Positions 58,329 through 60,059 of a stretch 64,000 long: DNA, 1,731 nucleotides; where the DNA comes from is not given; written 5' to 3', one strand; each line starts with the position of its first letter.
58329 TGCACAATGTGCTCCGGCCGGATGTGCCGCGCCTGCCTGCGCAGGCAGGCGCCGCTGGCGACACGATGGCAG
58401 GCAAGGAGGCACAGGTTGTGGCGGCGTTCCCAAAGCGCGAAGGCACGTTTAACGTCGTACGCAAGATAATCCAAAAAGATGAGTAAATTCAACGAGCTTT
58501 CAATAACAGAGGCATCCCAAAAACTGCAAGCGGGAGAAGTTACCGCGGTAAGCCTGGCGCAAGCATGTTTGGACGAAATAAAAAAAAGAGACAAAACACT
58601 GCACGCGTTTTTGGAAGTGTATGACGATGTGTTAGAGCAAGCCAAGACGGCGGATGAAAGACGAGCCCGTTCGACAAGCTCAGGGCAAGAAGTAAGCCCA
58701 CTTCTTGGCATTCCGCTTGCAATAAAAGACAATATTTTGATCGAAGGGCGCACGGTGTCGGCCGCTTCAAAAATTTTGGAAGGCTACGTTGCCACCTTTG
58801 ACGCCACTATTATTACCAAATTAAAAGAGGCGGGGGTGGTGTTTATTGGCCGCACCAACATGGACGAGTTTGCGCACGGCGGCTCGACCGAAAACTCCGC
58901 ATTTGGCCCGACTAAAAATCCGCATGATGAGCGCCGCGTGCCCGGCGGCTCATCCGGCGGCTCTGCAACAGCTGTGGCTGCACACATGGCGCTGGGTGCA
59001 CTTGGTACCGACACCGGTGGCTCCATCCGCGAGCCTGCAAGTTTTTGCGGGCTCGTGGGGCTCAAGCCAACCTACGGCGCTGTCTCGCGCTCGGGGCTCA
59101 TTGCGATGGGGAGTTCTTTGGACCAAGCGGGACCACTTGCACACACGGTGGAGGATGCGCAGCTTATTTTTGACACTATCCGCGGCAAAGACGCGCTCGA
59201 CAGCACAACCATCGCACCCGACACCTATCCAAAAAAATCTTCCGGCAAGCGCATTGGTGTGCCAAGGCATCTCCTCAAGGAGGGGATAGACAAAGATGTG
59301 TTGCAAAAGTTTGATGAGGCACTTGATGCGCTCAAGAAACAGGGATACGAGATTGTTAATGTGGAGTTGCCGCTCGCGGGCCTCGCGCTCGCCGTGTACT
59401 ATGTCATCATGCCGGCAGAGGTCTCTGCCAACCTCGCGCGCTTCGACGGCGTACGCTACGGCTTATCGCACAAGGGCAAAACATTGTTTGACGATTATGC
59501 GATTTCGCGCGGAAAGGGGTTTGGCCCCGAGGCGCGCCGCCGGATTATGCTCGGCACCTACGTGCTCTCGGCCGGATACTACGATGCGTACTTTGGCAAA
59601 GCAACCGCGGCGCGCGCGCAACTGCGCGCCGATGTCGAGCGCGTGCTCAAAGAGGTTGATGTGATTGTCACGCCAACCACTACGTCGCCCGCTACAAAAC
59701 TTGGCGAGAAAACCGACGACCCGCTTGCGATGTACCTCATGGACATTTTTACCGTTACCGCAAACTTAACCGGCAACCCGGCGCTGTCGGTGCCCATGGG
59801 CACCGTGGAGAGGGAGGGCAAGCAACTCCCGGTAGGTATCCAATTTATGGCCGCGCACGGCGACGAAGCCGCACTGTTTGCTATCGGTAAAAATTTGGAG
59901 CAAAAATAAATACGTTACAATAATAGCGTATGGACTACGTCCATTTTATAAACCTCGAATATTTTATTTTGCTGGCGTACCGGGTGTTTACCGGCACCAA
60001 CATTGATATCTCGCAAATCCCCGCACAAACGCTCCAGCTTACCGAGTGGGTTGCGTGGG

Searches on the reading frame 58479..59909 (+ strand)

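Call 66: search_protein_families(library=pfam, proteins=[window:58479-59909:+], max_evalue=0.0001)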
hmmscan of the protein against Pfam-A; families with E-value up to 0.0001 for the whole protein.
window:58479-59909:+ (476 aa): 1 family
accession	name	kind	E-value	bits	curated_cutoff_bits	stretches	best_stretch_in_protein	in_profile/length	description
PF01425.27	Amidase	-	7.2e-141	470.7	27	1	27-466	3-444/445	Amidase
